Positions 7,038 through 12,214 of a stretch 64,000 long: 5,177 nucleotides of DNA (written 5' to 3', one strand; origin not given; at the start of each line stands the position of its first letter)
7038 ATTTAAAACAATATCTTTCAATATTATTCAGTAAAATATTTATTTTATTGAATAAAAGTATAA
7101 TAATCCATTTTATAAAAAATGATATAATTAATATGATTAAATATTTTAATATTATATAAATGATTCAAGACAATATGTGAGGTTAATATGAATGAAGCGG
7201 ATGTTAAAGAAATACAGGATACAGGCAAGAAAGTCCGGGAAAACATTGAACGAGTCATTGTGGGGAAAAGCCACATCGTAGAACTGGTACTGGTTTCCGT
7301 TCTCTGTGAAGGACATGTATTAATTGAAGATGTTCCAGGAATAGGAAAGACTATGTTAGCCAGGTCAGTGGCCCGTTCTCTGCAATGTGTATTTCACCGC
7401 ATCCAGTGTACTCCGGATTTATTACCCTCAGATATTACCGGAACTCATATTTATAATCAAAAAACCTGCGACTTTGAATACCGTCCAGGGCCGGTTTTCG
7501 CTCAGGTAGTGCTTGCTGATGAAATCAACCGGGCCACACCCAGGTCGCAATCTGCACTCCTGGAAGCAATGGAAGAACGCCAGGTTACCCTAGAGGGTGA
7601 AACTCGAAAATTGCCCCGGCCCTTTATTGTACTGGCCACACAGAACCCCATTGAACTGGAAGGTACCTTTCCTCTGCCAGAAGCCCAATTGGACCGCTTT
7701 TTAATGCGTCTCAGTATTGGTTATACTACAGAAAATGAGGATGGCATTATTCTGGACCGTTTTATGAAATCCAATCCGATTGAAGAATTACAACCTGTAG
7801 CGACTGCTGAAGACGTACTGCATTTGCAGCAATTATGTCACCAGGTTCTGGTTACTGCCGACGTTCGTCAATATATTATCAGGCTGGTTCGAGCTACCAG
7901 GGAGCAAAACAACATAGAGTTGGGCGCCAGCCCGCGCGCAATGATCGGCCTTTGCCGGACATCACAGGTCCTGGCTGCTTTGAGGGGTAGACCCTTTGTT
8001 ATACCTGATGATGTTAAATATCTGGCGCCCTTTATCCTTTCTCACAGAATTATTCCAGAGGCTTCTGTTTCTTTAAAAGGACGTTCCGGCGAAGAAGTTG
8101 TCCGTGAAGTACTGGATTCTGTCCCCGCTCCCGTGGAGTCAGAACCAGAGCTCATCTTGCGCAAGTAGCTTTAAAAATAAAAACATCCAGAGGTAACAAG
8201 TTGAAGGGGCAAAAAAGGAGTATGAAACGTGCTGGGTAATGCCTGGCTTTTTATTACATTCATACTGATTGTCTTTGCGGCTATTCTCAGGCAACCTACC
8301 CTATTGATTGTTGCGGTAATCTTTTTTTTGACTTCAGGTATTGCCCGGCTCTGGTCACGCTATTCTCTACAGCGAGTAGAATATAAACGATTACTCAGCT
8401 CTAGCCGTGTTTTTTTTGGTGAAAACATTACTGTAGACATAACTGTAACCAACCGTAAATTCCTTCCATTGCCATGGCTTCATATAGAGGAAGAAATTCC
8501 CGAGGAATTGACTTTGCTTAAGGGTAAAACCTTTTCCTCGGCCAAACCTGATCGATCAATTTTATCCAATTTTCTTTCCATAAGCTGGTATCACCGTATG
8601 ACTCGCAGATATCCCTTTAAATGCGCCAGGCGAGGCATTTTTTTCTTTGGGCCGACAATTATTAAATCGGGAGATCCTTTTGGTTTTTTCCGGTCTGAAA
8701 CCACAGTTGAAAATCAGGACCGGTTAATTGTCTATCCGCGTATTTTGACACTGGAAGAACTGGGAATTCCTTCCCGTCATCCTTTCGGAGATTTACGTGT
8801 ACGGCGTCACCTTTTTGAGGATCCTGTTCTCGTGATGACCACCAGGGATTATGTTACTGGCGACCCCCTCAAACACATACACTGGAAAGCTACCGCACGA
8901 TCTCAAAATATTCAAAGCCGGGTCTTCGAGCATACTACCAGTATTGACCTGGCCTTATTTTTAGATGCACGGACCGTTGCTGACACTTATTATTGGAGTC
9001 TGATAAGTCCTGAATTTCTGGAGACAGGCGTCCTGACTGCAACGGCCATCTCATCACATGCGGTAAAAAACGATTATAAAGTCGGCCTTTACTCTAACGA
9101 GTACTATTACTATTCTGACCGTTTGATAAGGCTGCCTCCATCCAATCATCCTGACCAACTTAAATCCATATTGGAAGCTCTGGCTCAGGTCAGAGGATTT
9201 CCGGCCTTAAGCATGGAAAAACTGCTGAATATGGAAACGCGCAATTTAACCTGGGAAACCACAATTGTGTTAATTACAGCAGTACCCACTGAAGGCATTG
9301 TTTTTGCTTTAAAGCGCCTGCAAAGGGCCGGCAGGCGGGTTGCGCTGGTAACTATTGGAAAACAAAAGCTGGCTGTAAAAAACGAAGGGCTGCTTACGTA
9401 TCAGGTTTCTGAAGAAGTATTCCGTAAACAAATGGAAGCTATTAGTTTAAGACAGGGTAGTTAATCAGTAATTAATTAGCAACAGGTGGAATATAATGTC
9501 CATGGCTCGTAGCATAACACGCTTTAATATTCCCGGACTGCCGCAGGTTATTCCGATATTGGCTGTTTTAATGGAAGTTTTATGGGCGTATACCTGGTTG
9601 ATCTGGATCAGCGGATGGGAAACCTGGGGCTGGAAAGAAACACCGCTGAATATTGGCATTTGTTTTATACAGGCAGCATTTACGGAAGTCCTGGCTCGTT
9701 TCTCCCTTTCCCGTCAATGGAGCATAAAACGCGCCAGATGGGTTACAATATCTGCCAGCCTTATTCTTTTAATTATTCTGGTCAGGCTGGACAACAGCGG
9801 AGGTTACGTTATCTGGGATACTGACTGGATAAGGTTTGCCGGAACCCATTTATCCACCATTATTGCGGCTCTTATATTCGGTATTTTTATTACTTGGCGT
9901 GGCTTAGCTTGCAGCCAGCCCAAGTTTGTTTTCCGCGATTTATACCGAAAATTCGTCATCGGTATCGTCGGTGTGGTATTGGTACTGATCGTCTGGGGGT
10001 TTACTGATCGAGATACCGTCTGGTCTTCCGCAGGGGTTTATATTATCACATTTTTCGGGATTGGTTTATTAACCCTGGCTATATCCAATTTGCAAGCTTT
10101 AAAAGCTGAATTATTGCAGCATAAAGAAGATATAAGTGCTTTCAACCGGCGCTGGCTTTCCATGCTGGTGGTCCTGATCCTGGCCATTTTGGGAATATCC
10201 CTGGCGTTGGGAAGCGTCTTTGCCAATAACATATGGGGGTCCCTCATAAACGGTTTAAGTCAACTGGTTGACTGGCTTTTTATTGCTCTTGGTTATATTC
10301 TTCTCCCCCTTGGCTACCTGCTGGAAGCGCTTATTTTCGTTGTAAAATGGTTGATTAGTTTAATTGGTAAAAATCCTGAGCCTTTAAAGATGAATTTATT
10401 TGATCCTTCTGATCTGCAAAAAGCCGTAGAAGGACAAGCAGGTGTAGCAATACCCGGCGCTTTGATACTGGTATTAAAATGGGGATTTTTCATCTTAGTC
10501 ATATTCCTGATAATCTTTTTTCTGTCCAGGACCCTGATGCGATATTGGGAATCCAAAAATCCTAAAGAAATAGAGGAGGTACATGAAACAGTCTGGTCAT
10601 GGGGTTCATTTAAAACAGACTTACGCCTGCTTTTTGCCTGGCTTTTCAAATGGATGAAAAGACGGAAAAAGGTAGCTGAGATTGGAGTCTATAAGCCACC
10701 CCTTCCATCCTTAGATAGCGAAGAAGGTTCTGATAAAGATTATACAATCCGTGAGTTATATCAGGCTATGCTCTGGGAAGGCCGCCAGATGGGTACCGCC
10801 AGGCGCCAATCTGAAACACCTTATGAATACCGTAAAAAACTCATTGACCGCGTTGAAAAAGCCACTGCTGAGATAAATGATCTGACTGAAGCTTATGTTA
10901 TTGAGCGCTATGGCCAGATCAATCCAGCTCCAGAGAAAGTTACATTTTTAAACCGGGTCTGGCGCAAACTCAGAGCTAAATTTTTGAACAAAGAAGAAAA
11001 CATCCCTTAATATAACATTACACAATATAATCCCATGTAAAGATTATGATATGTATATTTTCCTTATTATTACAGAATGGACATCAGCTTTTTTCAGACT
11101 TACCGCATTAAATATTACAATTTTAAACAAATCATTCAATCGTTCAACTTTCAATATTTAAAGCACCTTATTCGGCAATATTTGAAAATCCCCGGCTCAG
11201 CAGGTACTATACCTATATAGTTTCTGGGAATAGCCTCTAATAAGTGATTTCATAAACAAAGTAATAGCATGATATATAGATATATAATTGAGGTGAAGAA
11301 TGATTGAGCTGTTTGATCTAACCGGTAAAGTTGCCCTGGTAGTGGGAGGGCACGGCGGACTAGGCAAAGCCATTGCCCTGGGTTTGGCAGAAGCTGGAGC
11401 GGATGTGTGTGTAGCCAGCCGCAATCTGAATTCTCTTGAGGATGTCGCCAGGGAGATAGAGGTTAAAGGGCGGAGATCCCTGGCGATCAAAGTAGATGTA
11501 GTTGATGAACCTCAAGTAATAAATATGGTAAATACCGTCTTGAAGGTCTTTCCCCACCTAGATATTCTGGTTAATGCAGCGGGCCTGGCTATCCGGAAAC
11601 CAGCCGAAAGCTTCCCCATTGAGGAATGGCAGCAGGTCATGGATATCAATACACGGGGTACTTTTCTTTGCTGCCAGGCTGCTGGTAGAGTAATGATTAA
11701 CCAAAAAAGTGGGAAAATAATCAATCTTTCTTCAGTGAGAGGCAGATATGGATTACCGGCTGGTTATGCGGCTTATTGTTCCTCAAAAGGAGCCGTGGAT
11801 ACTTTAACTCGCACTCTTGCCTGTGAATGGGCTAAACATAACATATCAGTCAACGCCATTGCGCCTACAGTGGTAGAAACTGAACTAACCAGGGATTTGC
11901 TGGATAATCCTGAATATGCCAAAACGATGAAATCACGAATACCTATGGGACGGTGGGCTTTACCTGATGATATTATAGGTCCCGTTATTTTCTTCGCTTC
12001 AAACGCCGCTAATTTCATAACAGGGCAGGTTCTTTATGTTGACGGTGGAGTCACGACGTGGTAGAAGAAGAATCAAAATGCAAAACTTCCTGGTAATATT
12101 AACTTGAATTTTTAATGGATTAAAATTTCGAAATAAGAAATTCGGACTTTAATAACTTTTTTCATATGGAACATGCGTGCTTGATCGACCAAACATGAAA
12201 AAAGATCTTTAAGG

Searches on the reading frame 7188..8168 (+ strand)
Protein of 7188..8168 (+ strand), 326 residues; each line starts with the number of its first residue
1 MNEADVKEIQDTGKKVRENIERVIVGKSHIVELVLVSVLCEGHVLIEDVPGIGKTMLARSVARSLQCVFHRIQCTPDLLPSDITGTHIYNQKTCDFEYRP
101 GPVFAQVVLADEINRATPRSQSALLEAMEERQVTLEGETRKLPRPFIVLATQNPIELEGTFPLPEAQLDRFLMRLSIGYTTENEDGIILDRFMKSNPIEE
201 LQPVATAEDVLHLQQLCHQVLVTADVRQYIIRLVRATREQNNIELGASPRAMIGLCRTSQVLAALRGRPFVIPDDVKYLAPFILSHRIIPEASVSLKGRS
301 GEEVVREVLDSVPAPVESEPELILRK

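Call 44: search_protein_families(library=pfam, proteins=[window:7188-8168:+], max_evalue=0.01)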
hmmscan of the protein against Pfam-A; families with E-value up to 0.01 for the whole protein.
window:7188-8168:+ (326 aa): 9 families
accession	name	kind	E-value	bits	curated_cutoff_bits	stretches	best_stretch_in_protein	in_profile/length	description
PF07726.17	AAA_3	-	9.2e-65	216.9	27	1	43-173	1-131/131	ATPase family associated with various cellular activities (AAA)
PF17863.7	AAA_lid_2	-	2.6e-23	82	22.7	1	235-307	1-73/74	AAA lid domain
PF07728.20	AAA_5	-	9.3e-15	55.3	22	1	44-171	2-139/139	AAA domain (dynein-related subfamily)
PF20030.5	bpMoxR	-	1.8e-11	43.9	27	1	15-187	5-176/205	MoxR domain in the MoxR-vWA-beta-propeller ternary systems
PF00004.35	AAA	-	6e-07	30.4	21.2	1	49-158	6-115/131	ATPase family associated with various cellular activities (AAA)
PF05496.18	RuvB_N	-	0.00021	21.5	27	1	42-134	34-114/159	Holliday junction DNA helicase RuvB P-loop domain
PF00493.29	MCM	-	0.00025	20.7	23.3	1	35-155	51-174/224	MCM P-loop domain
PF00158.32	Sigma54_activat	-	0.00083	19.5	20.2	0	41-153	22-143/168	Sigma-54 interaction domain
PF01078.27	Mg_chelatase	-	0.00094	19.1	20.3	0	24-63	5-44/207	Magnesium chelatase, subunit ChlI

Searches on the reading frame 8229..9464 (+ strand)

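Call 44: search_protein_families(library=pfam, proteins=[window:8229-9464:+], max_evalue=0.01)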
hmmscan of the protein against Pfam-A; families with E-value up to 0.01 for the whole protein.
window:8229-9464:+ (411 aa): 1 family
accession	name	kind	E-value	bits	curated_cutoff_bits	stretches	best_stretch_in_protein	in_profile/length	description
PF01882.25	DUF58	-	2.1e-07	30.8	23.4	1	205-374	2-137/216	Protein of unknown function DUF58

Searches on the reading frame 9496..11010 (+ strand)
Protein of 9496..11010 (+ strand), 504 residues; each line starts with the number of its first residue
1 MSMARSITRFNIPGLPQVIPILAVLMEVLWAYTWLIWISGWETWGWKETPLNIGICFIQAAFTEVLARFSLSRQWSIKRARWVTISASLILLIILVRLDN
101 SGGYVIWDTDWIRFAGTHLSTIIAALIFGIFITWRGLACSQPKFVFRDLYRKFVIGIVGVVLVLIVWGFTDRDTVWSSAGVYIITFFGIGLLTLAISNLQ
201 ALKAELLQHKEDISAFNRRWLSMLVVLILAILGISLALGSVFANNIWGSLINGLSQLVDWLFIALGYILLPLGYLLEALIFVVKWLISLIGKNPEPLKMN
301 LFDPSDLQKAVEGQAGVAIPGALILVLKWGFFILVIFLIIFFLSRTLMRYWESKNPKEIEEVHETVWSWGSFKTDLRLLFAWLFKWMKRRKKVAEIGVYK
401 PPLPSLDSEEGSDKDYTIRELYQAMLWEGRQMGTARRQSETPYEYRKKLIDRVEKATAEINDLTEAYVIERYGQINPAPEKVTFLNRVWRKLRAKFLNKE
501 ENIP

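Call 44: search_protein_families(library=pfam, proteins=[window:9496-11010:+], max_evalue=0.01)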
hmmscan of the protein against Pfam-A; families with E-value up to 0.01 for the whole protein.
window:9496-11010:+ (504 aa): 1 family
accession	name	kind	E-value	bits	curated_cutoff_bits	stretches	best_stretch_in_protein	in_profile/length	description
PF13559.11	DUF4129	-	9.9e-09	35.6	24.8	1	421-490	1-69/69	Domain of unknown function (DUF4129)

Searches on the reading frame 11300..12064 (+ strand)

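Call 44: search_protein_families(library=pfam, proteins=[window:11300-12064:+], max_evalue=0.01)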
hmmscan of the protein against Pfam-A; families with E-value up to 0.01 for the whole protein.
window:11300-12064:+ (254 aa): 7 families
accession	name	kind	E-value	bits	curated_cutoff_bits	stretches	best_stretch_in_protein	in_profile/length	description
PF13561.12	adh_short_C2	-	5.7e-64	216.4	27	1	19-252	6-236/236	Enoyl-(Acyl carrier protein) reductase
PF00106.31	adh_short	-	3.3e-58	196.8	26.6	1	10-202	1-192/195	short chain dehydrogenase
PF08659.16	KR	-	2.8e-14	53.9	22.6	1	12-173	3-163/180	KR domain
PF03807.23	F420_oxidored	-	6.2e-06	27.2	21.6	1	13-67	4-50/94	NADP oxidoreductase coenzyme F420-dependent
PF01370.27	Epimerase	-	0.0004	20.3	20.9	1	12-146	1-116/240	NAD dependent epimerase/dehydratase family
PF23441.1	SDR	-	0.00076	19.4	27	1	11-251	9-255/258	SDR-like rossmann domain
PF02882.25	THF_DHG_CYH_C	-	0.0052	16.6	27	0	6-54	33-81/160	Tetrahydrofolate dehydrogenase/cyclohydrolase, NAD(P)-binding domain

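Call 108: search_protein_families(library=ncbifam, proteins=[window:11300-12064:+], max_evalue=1e-10)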
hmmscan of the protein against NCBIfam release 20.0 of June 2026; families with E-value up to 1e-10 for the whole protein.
window:11300-12064:+ (254 aa): 213 families (the best 25 are shown)
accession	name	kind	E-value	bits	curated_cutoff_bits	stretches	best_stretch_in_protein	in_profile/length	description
NF006070.0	PRK08213.1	subfamily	1.1e-77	261.1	279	1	3-253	6-258/259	gluconate 5-dehydrogenase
NF005309.0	PRK06841.1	subfamily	9.4e-73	244.8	286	1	4-252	10-253/255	GolD/DthD family dehydrogenase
NF005711.0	PRK07523.1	subfamily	2.8e-70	236.8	413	1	2-253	3-253/255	SDR family oxidoreductase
TIGR01832.1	kduD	equivalog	5.8e-69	232.3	338.85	1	5-250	1-244/248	2-dehydro-3-deoxy-D-gluconate 5-dehydrogenase KduD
NF005390.0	PRK06935.1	equivalog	6.7e-68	228.8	369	1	3-251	9-255/258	2-dehydro-3-deoxy-D-gluconate 5-dehydrogenase KduD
NF004778.0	PRK06124.1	equivalog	1.3e-66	224.6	303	1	3-252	5-253/256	SDR family oxidoreductase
NF005559.1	PRK07231.1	subfamily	2.7e-65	220.3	215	1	7-252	2-248/249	glucose 1-dehydrogenase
NF052558.1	MBtsdlDhBudC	equivalog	7.5e-64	215.7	270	1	8-253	2-243/250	meso-2,3-butanediol dehydrogenase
NF004791.0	PRK06138.1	equivalog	1.9e-63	214.1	312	1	6-253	2-251/252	SDR family oxidoreductase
NF006528.0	PRK08993.1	subfamily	5e-62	209.6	430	1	2-251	3-250/253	2-dehydro-3-deoxy-D-gluconate 5-dehydrogenase KduD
TIGR01830.1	3oxo_ACP_reduc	equivalog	9.1e-62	208.9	297.75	1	12-251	1-238/239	3-oxoacyl-[acyl-carrier-protein] reductase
NF004774.0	PRK06114.1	equivalog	1.7e-61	207.8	360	1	3-254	10-262/262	SDR family oxidoreductase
NF005983.0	PRK08085.1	equivalog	7.1e-61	206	408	1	1-251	1-250/254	gluconate 5-dehydrogenase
NF005488.0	PRK07097.1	equivalog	8.7e-61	205.3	369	1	2-252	3-258/266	gluconate 5-dehydrogenase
NF004818.0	PRK06172.1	equivalog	3.2e-60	203.6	336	1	6-252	4-251/253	SDR family oxidoreductase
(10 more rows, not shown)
